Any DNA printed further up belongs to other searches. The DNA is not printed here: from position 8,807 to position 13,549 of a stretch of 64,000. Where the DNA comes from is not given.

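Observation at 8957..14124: ElbD-like four-domain enzyme (FAR - acyl-AMP ligase - ACP - PlsC) with downstream HAD-IB hydrolase: candidate ether/alkyl-lipid or fatty-alcohol lipid pathway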

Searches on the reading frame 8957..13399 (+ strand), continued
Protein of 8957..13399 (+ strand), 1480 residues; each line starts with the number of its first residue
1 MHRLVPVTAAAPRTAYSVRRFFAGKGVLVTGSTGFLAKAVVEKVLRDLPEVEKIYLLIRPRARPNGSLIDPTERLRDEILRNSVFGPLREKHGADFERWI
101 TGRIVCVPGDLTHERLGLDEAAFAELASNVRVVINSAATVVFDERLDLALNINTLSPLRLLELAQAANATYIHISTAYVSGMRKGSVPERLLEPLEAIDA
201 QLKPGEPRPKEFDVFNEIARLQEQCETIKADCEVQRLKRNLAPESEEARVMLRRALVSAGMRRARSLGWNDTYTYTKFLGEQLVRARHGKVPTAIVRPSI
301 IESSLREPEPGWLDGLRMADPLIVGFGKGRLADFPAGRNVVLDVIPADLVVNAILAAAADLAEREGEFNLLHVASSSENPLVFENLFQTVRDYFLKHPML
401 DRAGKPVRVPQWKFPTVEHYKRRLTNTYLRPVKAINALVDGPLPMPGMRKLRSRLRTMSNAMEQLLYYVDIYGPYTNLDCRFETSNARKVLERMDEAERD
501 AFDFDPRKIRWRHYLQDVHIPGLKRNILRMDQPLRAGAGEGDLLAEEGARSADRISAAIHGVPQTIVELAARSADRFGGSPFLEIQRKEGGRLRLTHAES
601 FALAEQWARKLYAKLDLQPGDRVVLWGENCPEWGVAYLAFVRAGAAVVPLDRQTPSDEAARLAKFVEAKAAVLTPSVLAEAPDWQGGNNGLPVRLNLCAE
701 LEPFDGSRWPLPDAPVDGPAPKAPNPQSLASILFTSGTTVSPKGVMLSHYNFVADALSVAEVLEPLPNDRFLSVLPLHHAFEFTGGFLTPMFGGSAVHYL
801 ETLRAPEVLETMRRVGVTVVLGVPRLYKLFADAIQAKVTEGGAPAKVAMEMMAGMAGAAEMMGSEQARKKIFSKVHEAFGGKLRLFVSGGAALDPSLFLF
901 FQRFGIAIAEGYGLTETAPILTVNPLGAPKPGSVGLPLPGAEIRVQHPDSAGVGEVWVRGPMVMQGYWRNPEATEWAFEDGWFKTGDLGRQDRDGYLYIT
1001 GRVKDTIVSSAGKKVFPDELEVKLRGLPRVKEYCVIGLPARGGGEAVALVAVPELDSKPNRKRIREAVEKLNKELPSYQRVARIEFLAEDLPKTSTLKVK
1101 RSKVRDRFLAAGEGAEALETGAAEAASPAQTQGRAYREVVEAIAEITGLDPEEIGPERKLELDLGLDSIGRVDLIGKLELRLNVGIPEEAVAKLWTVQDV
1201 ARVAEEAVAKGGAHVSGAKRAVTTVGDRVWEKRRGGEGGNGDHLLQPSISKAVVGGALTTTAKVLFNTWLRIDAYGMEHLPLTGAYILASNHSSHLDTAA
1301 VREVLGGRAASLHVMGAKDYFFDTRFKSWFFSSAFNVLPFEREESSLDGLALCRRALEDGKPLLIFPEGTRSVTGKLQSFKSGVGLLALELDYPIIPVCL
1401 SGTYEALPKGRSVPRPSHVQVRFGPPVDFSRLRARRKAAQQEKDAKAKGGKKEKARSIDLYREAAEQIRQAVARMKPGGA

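Call 38: find_homologous_proteins(query=A2, max_evalue=1e-50)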
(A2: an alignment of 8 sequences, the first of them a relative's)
Query A2 (8 sequences) (1456 aa, profile of the alignment): 2517 proteins with E <= 1e-50 among 8000 candidates; the best 120 are listed.
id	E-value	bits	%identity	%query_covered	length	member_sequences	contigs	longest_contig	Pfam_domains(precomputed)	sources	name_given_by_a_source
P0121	0.0e+0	2517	55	99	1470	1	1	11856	PF00550.32,PF01073.26,PF03015.25,PF00501.35,PF13193.13,PF07993.19,PF01553.27,PF01370.28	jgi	jgi:long-chain acyl-CoA synthetase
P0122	0.0e+0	2516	55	99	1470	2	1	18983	PF00550.32,PF03015.25,PF00501.35,PF13193.13,PF07993.19,PF01553.27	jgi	jgi:long-chain acyl-CoA synthetase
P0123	0.0e+0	2496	55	99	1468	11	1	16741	PF00550.32,PF03015.25,PF00501.35,PF07993.19,PF01553.27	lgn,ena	-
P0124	0.0e+0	2489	56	98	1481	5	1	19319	PF00550.32,PF03015.25,PF00501.35,PF13193.13,PF07993.19,PF01553.27,PF01370.28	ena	-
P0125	0.0e+0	2487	56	98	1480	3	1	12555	PF00550.32,PF03015.25,PF00501.35,PF13193.13,PF07993.19,PF01553.27,PF01370.28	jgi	jgi:long-chain acyl-CoA synthetase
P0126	0.0e+0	2482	55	99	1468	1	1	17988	PF00550.32,PF03015.25,PF00501.35,PF07993.19,PF01553.27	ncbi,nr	ncbi:MAG TPA: AMP-binding protein [Pyrinomonadaceae bacterium]|nr:AMP-binding protein [Pyrinomonadac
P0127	0.0e+0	2475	56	98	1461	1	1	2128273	PF00550.32,PF03015.25,PF00501.35,PF13193.13,PF07993.19,PF01553.27,PF01370.28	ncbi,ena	-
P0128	0.0e+0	2474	56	98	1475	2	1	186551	PF00550.32,PF03015.25,PF00501.35,PF13193.13,PF07993.19,PF01553.27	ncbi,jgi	ncbi:MAG TPA: AMP-binding protein [Pyrinomonadaceae bacterium]|jgi:long-chain acyl-CoA synthetase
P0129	0.0e+0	2474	56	98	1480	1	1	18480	PF00550.32,PF03015.25,PF00501.35,PF13193.13,PF07993.19,PF01553.27,PF01370.28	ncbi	-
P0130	0.0e+0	2469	54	99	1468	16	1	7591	PF00550.32,PF03015.25,PF00501.35,PF07993.19,PF01553.27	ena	-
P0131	0.0e+0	2465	56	98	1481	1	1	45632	PF00550.32,PF01073.26,PF03015.25,PF00501.35,PF13193.13,PF07993.19,PF01553.27,PF01370.28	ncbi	-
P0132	0.0e+0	2461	55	99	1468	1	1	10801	PF00550.32,PF03015.25,PF00501.35,PF13193.13,PF07993.19,PF01553.27,PF01370.28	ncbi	ncbi:MAG TPA: AMP-binding protein [Pyrinomonadaceae bacterium]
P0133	0.0e+0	2459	55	99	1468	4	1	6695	PF00550.32,PF03015.25,PF00501.35,PF13193.13,PF07993.19,PF01553.27,PF01370.28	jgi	jgi:long-chain acyl-CoA synthetase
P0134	0.0e+0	2459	55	99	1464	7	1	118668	PF00550.32,PF03015.25,PF00501.35,PF07993.19,PF01553.27,PF01370.28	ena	-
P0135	0.0e+0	2457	55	99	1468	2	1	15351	PF00550.32,PF01073.26,PF03015.25,PF00501.35,PF13193.13,PF07993.19,PF01553.27,PF01370.28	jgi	jgi:long-chain acyl-CoA synthetase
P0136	0.0e+0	2456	57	99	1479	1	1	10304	PF00550.32,PF03015.25,PF00501.35,PF13193.13,PF07993.19,PF01553.27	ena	-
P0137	0.0e+0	2451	55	99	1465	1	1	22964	PF00550.32,PF03015.25,PF00501.35,PF07993.19,PF01553.27,PF01370.28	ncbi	-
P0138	0.0e+0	2451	58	99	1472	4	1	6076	PF00550.32,PF03015.25,PF00501.35,PF13193.13,PF07993.19,PF01553.27,PF01370.28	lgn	-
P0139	0.0e+0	2451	56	99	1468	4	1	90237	PF00550.32,PF03015.25,PF00501.35,PF13193.13,PF07993.19,PF01553.27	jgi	jgi:long-chain acyl-CoA synthetase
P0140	0.0e+0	2450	55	99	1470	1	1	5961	PF00550.32,PF03015.25,PF00501.35,PF13193.13,PF07993.19,PF01553.27,PF01370.28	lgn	-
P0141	0.0e+0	2449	56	99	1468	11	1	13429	PF00550.32,PF03015.25,PF00501.35,PF13193.13,PF07993.19,PF01553.27,PF01370.28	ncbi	-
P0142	0.0e+0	2449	55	99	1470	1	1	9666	PF00550.32,PF03015.25,PF00501.35,PF13193.13,PF07993.19,PF01553.27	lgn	-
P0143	0.0e+0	2449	55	99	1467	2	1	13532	PF00550.32,PF03015.25,PF00501.35,PF13193.13,PF07993.19,PF01553.27,PF01370.28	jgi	jgi:long-chain acyl-CoA synthetase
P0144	0.0e+0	2449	55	100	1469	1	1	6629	PF00550.32,PF03015.25,PF00501.35,PF13193.13,PF07993.19,PF01553.27,PF01370.28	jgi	-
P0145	0.0e+0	2449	55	100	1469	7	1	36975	PF00550.32,PF03015.25,PF00501.35,PF13193.13,PF07993.19,PF01553.27,PF01370.28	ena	-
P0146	0.0e+0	2447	55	100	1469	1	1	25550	PF00550.32,PF03015.25,PF00501.35,PF13193.13,PF07993.19,PF01553.27,PF01370.28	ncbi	-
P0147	0.0e+0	2446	55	99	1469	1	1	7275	PF00550.32,PF03015.25,PF00501.35,PF13193.13,PF07993.19,PF01553.27,PF01370.28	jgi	jgi:long-chain acyl-CoA synthetase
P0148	0.0e+0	2446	55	99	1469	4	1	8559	PF00550.32,PF03015.25,PF00501.35,PF13193.13,PF07993.19,PF01553.27,PF01370.28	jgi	-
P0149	0.0e+0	2445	58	99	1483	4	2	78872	PF00550.32,PF03015.25,PF00501.35,PF13193.13,PF07993.19,PF01553.27,PF01370.28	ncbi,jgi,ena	ncbi:MAG TPA: AMP-binding protein [Pyrinomonadaceae bacterium]|jgi:long-chain acyl-CoA synthetase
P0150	0.0e+0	2445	55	100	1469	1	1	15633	PF00550.32,PF03015.25,PF00501.35,PF13193.13,PF07993.19,PF01553.27,PF01370.28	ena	-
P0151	0.0e+0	2445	55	99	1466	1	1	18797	PF00550.32,PF03015.25,PF00501.35,PF13193.13,PF07993.19,PF01553.27,PF01370.28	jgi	jgi:long-chain acyl-CoA synthetase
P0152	0.0e+0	2445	56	99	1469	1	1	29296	PF00550.32,PF03015.25,PF00501.35,PF13193.13,PF07993.19,PF01553.27,PF01370.28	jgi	-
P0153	0.0e+0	2444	57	99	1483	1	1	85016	PF00550.32,PF03015.25,PF00501.35,PF13193.13,PF07993.19,PF01553.27,PF01370.28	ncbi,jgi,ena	ncbi:MAG TPA: AMP-binding protein [Pyrinomonadaceae bacterium]|jgi:long-chain acyl-CoA synthetase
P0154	0.0e+0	2444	55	98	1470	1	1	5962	PF00550.32,PF03015.25,PF00501.35,PF13193.13,PF07993.19,PF01553.27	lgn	-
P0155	0.0e+0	2443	54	99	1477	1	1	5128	PF00550.32,PF03015.25,PF00501.35,PF07993.19,PF01553.27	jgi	jgi:long-chain acyl-CoA synthetase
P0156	0.0e+0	2443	55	99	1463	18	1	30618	PF00550.32,PF03015.25,PF00501.35,PF13193.13,PF07993.19,PF01553.27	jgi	jgi:long-chain acyl-CoA synthetase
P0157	0.0e+0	2442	55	98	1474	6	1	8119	PF00550.32,PF03015.25,PF00501.35,PF13193.13,PF07993.19,PF01553.27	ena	-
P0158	0.0e+0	2442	57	99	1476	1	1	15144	PF00550.32,PF03015.25,PF00501.35,PF13193.13,PF07993.19,PF01553.27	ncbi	ncbi:MAG TPA: AMP-binding protein [Pyrinomonadaceae bacterium]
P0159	0.0e+0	2442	55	99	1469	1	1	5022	PF00550.32,PF03015.25,PF00501.35,PF13193.13,PF07993.19,PF01553.27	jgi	jgi:long-chain acyl-CoA synthetase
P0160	0.0e+0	2442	57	99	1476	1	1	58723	PF00550.32,PF03015.25,PF00501.35,PF13193.13,PF07993.19,PF01553.27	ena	-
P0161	0.0e+0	2442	55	99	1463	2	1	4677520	PF00550.32,PF03015.25,PF00501.35,PF13193.13,PF07993.19,PF01553.27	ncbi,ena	-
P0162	0.0e+0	2441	57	99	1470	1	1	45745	PF00550.32,PF03015.25,PF00501.35,PF13193.13,PF07993.19,PF01553.27,PF01370.28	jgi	jgi:long-chain acyl-CoA synthetase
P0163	0.0e+0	2441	57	99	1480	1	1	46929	PF00550.32,PF03015.25,PF00501.35,PF13193.13,PF07993.19,PF01553.27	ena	-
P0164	0.0e+0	2441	55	99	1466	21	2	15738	PF00550.32,PF03015.25,PF00501.35,PF13193.13,PF07993.19,PF01553.27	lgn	-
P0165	0.0e+0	2441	55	99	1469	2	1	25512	PF00550.32,PF03015.25,PF00501.35,PF13193.13,PF07993.19,PF01553.27,PF01370.28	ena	-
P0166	0.0e+0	2440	55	99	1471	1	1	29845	PF00550.32,PF03015.25,PF00501.35,PF13193.13,PF07993.19,PF01553.27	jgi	jgi:long-chain acyl-CoA synthetase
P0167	0.0e+0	2440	57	99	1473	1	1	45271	PF00550.32,PF03015.25,PF00501.35,PF13193.13,PF07993.19,PF01553.27,PF01370.28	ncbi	-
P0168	0.0e+0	2440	56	98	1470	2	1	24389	PF00550.32,PF03015.25,PF00501.35,PF13193.13,PF07993.19,PF01553.27,PF01370.28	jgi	jgi:long-chain acyl-CoA synthetase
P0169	0.0e+0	2439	55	99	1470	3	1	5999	PF00550.32,PF03015.25,PF00501.35,PF13193.13,PF07993.19,PF01553.27,PF01370.28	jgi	jgi:long-chain acyl-CoA synthetase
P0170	0.0e+0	2439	55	99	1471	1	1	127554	PF00550.32,PF03015.25,PF00501.35,PF13193.13,PF07993.19,PF01553.27,PF01370.28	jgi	jgi:long-chain acyl-CoA synthetase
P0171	0.0e+0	2439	57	99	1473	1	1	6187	PF00550.32,PF03015.25,PF00501.35,PF13193.13,PF07993.19,PF01553.27,PF01370.28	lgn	-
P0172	0.0e+0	2439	56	99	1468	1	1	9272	PF00550.32,PF01073.26,PF03015.25,PF00501.35,PF23562.3,PF13193.13,PF07993.19,PF01553.27,PF01370.28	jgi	jgi:long-chain acyl-CoA synthetase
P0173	0.0e+0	2438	55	99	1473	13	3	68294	PF00550.32,PF01073.26,PF03015.25,PF00501.35,PF13193.13,PF07993.19,PF01553.27,PF01370.28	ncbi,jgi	jgi:long-chain acyl-CoA synthetase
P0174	0.0e+0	2438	55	99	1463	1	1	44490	PF00550.32,PF03015.25,PF00501.35,PF13193.13,PF07993.19,PF01553.27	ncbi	-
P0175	0.0e+0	2438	55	99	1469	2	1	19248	PF00550.32,PF03015.25,PF00501.35,PF13193.13,PF07993.19,PF01553.27,PF01370.28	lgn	-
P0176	0.0e+0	2438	58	99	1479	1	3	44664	PF00550.32,PF03015.25,PF00501.35,PF13193.13,PF07993.19,PF01553.27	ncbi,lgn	-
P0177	0.0e+0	2438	55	99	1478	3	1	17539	PF00550.32,PF01073.26,PF03015.25,PF00501.35,PF13193.13,PF07993.19,PF01553.27,PF01370.28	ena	-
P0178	0.0e+0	2438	57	99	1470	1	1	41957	PF00550.32,PF03015.25,PF00501.35,PF13193.13,PF07993.19,PF01553.27,PF01370.28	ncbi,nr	ncbi:MAG TPA: AMP-binding protein [Pyrinomonadaceae bacterium]|nr:AMP-binding protein [Pyrinomonadac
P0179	0.0e+0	2438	56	99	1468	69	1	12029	PF00550.32,PF03015.25,PF00501.35,PF13193.13,PF07993.19,PF01553.27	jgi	-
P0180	0.0e+0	2437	56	99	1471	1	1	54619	PF00550.32,PF03015.25,PF00501.35,PF23562.3,PF13193.13,PF07993.19,PF01553.27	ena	-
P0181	0.0e+0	2437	55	99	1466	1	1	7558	PF00550.32,PF03015.25,PF00501.35,PF13193.13,PF07993.19,PF01553.27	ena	-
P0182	0.0e+0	2437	57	99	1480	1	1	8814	PF00550.32,PF03015.25,PF00501.35,PF13193.13,PF07993.19,PF01553.27,PF01370.28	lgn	-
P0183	0.0e+0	2437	55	99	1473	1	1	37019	PF00550.32,PF03015.25,PF00501.35,PF13193.13,PF07993.19,PF01553.27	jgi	-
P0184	0.0e+0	2437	55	99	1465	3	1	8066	PF00550.32,PF03015.25,PF00501.35,PF13193.13,PF07993.19,PF01553.27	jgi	jgi:long-chain acyl-CoA synthetase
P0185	0.0e+0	2437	57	99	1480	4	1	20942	PF00550.32,PF03015.25,PF00501.35,PF13193.13,PF07993.19,PF01553.27,PF01370.28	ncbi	ncbi:MAG: AMP-binding protein [Pyrinomonadaceae bacterium]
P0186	0.0e+0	2437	55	99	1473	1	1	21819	PF00550.32,PF03015.25,PF00501.35,PF13193.13,PF07993.19,PF01553.27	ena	-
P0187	0.0e+0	2437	55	100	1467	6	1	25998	PF00550.32,PF03015.25,PF00501.35,PF13193.13,PF07993.19,PF01553.27,PF01370.28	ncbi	-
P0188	0.0e+0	2437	56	99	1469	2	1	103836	PF00550.32,PF03015.25,PF00501.35,PF13193.13,PF07993.19,PF01553.27,PF01370.28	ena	-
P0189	0.0e+0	2436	55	99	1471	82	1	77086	PF00550.32,PF03015.25,PF00501.35,PF13193.13,PF07993.19,PF01553.27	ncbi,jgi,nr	ncbi:MAG TPA: AMP-binding protein [Pyrinomonadaceae bacterium]|nr:AMP-binding protein [Pyrinomonadac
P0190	0.0e+0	2436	55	99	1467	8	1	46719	PF00550.32,PF03015.25,PF00501.35,PF07993.19,PF01553.27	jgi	jgi:long-chain acyl-CoA synthetase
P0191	0.0e+0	2436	57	98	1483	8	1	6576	PF00550.32,PF03015.25,PF00501.35,PF13193.13,PF07993.19,PF01553.27,PF01370.28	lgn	-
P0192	0.0e+0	2436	55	99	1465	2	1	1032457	PF00550.32,PF03015.25,PF00501.35,PF07993.19,PF01553.27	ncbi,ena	-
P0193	0.0e+0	2436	55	98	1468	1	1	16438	PF00550.32,PF03015.25,PF00501.35,PF13193.13,PF07993.19,PF01553.27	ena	-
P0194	0.0e+0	2436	55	99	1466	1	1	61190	PF00550.32,PF03015.25,PF00501.35,PF13193.13,PF07993.19,PF01553.27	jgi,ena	-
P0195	0.0e+0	2435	57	99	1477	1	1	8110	PF00550.32,PF03015.25,PF00501.35,PF23562.3,PF13193.13,PF07993.19,PF01553.27,PF01370.28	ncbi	ncbi:MAG: AMP-binding protein [Pyrinomonadaceae bacterium]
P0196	0.0e+0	2435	54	99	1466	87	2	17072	PF00550.32,PF03015.25,PF00501.35,PF13193.13,PF07993.19,PF01553.27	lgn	-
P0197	0.0e+0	2435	55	99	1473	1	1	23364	PF00550.32,PF03015.25,PF00501.35,PF13193.13,PF07993.19,PF01553.27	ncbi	-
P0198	0.0e+0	2435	55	98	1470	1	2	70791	PF00550.32,PF03015.25,PF00501.35,PF07993.19,PF01553.27,PF01370.28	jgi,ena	jgi:long-chain acyl-CoA synthetase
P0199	0.0e+0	2435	55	99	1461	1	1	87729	PF00550.32,PF03015.25,PF00501.35,PF13193.13,PF07993.19,PF01553.27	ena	-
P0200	0.0e+0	2435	54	99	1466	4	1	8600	PF00550.32,PF03015.25,PF00501.35,PF13193.13,PF07993.19,PF01553.27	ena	-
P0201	0.0e+0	2435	57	98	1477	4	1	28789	PF00550.32,PF01073.26,PF03015.25,PF00501.35,PF13193.13,PF07993.19,PF01553.27,PF01370.28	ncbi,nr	ncbi:MAG TPA: AMP-binding protein [Pyrinomonadaceae bacterium]|nr:AMP-binding protein [Pyrinomonadac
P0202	0.0e+0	2435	56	98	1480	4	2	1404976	PF00550.32,PF01073.26,PF03015.25,PF00501.35,PF13193.13,PF07993.19,PF01553.27,PF01370.28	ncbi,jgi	jgi:long-chain acyl-CoA synthetase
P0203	0.0e+0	2434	55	99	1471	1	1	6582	PF00550.32,PF03015.25,PF00501.35,PF13193.13,PF07993.19,PF01553.27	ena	-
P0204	0.0e+0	2434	56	99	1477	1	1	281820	PF00550.32,PF01073.26,PF03015.25,PF00501.35,PF13193.13,PF07993.19,PF01553.27,PF01370.28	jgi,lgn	jgi:long-chain acyl-CoA synthetase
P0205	0.0e+0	2434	54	99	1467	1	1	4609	PF00550.32,PF03015.25,PF00501.35,PF13193.13,PF07993.19,PF01553.27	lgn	-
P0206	0.0e+0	2434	54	99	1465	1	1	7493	PF00550.32,PF03015.25,PF00501.35,PF13193.13,PF07993.19,PF01553.27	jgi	jgi:long-chain acyl-CoA synthetase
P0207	0.0e+0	2434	56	99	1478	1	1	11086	PF00550.32,PF03015.25,PF00501.35,PF13193.13,PF07993.19,PF01553.27,PF01370.28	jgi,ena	jgi:long-chain acyl-CoA synthetase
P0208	0.0e+0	2434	56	98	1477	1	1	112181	PF00550.32,PF01073.26,PF03015.25,PF00501.35,PF13193.13,PF07993.19,PF01553.27,PF01370.28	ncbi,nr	ncbi:MAG: long-chain acyl-CoA synthetase [Acidobacteriota bacterium]|nr:long-chain acyl-CoA syntheta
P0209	0.0e+0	2433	56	98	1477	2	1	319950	PF00550.32,PF01073.26,PF03015.25,PF00501.35,PF13193.13,PF07993.19,PF01553.27,PF01370.28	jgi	jgi:long-chain acyl-CoA synthetase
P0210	0.0e+0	2433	55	99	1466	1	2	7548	PF00550.32,PF03015.25,PF00501.35,PF13193.13,PF07993.19,PF01553.27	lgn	-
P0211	0.0e+0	2433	54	100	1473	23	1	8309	PF00550.32,PF03015.25,PF00501.35,PF13193.13,PF07993.19,PF01553.27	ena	-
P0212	0.0e+0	2433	55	99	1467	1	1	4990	PF00550.32,PF03015.25,PF00501.35,PF13193.13,PF07993.19,PF01553.27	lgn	-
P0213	0.0e+0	2433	55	99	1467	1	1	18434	PF00550.32,PF03015.25,PF00501.35,PF13193.13,PF07993.19,PF01553.27,PF01370.28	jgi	jgi:long-chain acyl-CoA synthetase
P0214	0.0e+0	2432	54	99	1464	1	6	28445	PF00550.32,PF03015.25,PF00501.35,PF13193.13,PF07993.19,PF01553.27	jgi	jgi:long-chain acyl-CoA synthetase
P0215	0.0e+0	2432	55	98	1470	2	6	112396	PF00550.32,PF03015.25,PF00501.35,PF13193.13,PF07993.19,PF01553.27,PF01370.28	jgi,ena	-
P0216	0.0e+0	2432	55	99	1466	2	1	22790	PF00550.32,PF03015.25,PF00501.35,PF13193.13,PF07993.19,PF01553.27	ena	-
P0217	0.0e+0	2432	55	99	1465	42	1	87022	PF00550.32,PF03015.25,PF00501.35,PF07993.19,PF01553.27,PF01370.28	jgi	jgi:long-chain acyl-CoA synthetase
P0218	0.0e+0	2432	55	99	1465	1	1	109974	PF00550.32,PF03015.25,PF00501.35,PF13193.13,PF07993.19,PF01553.27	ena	-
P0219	0.0e+0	2432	56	100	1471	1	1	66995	PF00550.32,PF03015.25,PF00501.35,PF23562.3,PF13193.13,PF07993.19,PF01553.27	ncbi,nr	ncbi:MAG TPA: AMP-binding protein [Pyrinomonadaceae bacterium]|nr:AMP-binding protein [Pyrinomonadac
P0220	0.0e+0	2432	55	100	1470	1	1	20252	PF00550.32,PF03015.25,PF00501.35,PF23562.3,PF13193.13,PF07993.19,PF01553.27,PF01370.28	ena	-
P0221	0.0e+0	2431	55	98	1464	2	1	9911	PF00550.32,PF03015.25,PF00501.35,PF13193.13,PF07993.19,PF01553.27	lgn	-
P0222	0.0e+0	2431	56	98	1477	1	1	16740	PF00550.32,PF01073.26,PF03015.25,PF00501.35,PF13193.13,PF07993.19,PF01553.27,PF01370.28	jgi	jgi:long-chain acyl-CoA synthetase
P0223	0.0e+0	2431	56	98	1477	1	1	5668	PF00550.32,PF01073.26,PF03015.25,PF00501.35,PF13193.13,PF07993.19,PF01553.27,PF01370.28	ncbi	-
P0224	0.0e+0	2430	55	99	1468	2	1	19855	PF00550.32,PF03015.25,PF00501.35,PF13193.13,PF07993.19,PF01553.27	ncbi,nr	ncbi:MAG TPA: AMP-binding protein [Pyrinomonadaceae bacterium]|nr:AMP-binding protein [Pyrinomonadac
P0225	0.0e+0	2430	54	99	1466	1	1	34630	PF00550.32,PF03015.25,PF00501.35,PF13193.13,PF07993.19,PF01553.27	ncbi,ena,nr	ncbi:MAG TPA: AMP-binding protein [Pyrinomonadaceae bacterium]|nr:AMP-binding protein [Pyrinomonadac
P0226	0.0e+0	2430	56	99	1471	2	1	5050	PF00550.32,PF03015.25,PF00501.35,PF13193.13,PF07993.19,PF01553.27,PF01370.28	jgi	-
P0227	0.0e+0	2430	55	99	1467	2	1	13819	PF00550.32,PF03015.25,PF00501.35,PF07993.19,PF01553.27,PF01370.28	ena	-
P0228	0.0e+0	2430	56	99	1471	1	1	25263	PF00550.32,PF03015.25,PF00501.35,PF13193.13,PF07993.19,PF01553.27,PF01370.28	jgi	-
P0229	0.0e+0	2430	55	99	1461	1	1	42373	PF00550.32,PF03015.25,PF00501.35,PF13193.13,PF07993.19,PF01553.27,PF01370.28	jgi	jgi:long-chain acyl-CoA synthetase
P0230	0.0e+0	2429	57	99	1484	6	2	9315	PF00550.32,PF03015.25,PF00501.35,PF13193.13,PF07993.19,PF01553.27,PF01370.28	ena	-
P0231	0.0e+0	2429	56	99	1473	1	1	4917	PF00550.32,PF03015.25,PF00501.35,PF13193.13,PF07993.19,PF01553.27,PF01370.28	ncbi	ncbi:MAG: AMP-binding protein, partial [bacterium]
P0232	0.0e+0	2429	55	98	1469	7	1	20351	PF00550.32,PF03015.25,PF00501.35,PF13193.13,PF07993.19,PF01553.27,PF01370.28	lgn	-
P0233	0.0e+0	2429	57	99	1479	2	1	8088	PF00550.32,PF03015.25,PF00501.35,PF23562.3,PF13193.13,PF07993.19,PF01553.27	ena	-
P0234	0.0e+0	2429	56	99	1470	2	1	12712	PF00550.32,PF01073.26,PF03015.25,PF00501.35,PF13193.13,PF07993.19,PF01553.27,PF01370.28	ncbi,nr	ncbi:MAG: AMP-binding protein [Acidobacteriota bacterium]|nr:AMP-binding protein [Acidobacteriota ba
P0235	0.0e+0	2429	55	99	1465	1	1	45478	PF00550.32,PF03015.25,PF00501.35,PF13193.13,PF07993.19,PF01553.27,PF01370.28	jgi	jgi:long-chain acyl-CoA synthetase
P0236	0.0e+0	2429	55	99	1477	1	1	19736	PF00550.32,PF03015.25,PF00501.35,PF13193.13,PF07993.19,PF01553.27,PF01370.28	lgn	-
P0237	0.0e+0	2429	57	99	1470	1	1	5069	PF00550.32,PF03015.25,PF00501.35,PF13193.13,PF07993.19,PF01553.27,PF01370.28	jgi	jgi:long-chain acyl-CoA synthetase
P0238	0.0e+0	2429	54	99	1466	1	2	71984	PF00550.32,PF03015.25,PF00501.35,PF13193.13,PF07993.19,PF01553.27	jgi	-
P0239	0.0e+0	2429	54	99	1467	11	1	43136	PF00550.32,PF03015.25,PF00501.35,PF13193.13,PF07993.19,PF01553.27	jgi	jgi:long-chain acyl-CoA synthetase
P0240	0.0e+0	2428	55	99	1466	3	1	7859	PF00550.32,PF03015.25,PF00501.35,PF13193.13,PF07993.19,PF01553.27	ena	-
